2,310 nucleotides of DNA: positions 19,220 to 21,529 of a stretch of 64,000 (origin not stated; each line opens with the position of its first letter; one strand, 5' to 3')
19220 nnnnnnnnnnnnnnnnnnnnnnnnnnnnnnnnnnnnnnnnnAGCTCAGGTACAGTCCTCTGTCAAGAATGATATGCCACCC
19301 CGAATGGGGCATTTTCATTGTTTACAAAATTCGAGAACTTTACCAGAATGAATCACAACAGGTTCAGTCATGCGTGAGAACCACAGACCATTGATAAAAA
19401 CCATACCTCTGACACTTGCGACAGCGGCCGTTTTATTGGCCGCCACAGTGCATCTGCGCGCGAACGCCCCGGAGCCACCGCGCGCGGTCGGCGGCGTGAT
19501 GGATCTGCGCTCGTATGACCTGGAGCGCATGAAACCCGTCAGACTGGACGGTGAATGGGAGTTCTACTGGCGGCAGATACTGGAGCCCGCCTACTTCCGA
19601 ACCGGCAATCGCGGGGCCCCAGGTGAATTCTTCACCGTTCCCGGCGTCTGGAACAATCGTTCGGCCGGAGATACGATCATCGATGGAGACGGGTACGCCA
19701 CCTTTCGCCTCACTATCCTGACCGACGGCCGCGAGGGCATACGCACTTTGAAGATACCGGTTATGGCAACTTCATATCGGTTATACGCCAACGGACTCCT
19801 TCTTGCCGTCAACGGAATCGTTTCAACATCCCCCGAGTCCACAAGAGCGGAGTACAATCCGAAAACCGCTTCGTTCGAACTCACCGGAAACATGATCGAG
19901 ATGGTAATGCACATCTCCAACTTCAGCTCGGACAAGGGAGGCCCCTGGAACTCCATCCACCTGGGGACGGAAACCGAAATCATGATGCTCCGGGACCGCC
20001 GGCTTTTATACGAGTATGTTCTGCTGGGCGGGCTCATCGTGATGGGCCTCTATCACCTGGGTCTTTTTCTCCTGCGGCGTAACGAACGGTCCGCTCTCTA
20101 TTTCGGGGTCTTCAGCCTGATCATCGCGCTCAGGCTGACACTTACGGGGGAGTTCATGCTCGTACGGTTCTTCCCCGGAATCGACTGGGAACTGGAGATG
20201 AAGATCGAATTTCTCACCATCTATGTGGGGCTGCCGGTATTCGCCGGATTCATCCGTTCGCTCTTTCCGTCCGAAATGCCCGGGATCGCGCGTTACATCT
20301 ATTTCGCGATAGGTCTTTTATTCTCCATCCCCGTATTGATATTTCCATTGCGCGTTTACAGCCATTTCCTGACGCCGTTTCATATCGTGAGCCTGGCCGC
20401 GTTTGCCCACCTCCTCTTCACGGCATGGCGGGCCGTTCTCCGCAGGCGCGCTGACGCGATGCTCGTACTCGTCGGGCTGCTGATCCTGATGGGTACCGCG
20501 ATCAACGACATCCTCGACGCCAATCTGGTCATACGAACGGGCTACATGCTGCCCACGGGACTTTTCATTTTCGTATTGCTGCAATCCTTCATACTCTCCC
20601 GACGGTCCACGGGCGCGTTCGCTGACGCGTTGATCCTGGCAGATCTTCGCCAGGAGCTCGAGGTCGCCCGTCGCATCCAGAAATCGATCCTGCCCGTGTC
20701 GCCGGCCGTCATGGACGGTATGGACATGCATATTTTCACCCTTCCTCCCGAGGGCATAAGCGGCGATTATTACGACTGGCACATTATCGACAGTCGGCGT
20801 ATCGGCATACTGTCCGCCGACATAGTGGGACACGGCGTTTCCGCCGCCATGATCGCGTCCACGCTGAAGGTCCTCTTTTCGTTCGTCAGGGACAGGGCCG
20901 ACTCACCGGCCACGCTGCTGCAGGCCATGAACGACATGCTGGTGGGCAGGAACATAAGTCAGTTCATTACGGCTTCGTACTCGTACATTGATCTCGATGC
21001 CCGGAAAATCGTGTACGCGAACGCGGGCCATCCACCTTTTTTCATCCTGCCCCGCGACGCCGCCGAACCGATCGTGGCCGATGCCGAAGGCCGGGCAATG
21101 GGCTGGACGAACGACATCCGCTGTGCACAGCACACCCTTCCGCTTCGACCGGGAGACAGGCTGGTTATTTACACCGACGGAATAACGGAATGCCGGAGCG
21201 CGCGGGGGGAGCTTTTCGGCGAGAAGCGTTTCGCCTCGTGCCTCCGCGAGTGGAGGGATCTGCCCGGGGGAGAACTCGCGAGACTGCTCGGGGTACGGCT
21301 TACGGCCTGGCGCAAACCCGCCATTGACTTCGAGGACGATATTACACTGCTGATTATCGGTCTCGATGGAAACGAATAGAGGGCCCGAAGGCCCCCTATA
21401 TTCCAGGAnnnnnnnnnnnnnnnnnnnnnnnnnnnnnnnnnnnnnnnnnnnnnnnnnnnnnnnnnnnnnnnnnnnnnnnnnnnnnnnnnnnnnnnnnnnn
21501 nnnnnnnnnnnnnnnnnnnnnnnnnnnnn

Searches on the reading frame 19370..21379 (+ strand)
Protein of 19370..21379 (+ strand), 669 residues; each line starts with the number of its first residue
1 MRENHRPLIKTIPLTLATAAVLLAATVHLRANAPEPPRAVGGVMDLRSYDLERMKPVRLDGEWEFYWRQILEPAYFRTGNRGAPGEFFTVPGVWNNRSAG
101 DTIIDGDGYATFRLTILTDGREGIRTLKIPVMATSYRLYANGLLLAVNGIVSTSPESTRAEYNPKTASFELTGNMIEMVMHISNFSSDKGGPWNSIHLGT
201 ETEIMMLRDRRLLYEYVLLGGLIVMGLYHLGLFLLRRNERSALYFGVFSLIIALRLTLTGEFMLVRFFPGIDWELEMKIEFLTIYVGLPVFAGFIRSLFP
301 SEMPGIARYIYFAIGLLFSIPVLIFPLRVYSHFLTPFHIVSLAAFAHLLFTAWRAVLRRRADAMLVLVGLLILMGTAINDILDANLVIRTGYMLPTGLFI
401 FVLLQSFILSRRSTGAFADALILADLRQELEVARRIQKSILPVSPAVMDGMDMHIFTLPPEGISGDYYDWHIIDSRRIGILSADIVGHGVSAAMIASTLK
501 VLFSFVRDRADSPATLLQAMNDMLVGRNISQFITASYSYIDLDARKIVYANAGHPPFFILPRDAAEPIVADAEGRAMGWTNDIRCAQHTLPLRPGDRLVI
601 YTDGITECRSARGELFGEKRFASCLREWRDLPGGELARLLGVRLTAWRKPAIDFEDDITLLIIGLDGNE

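Call 75: search_protein_families(library=pfam, proteins=[window:19370-21379:+], max_evalue=0.0001)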
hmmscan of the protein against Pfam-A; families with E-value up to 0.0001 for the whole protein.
window:19370-21379:+ (669 aa): 2 families
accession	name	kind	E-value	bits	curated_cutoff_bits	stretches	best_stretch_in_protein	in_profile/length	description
PF07228.17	SpoIIE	-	4.4e-39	134.9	25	1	475-664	2-190/192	Stage II sporulation protein E (SpoIIE)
PF07695.17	7TMR-DISM_7TM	-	4.3e-27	95.8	29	1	213-411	3-204/205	7TM diverse intracellular signalling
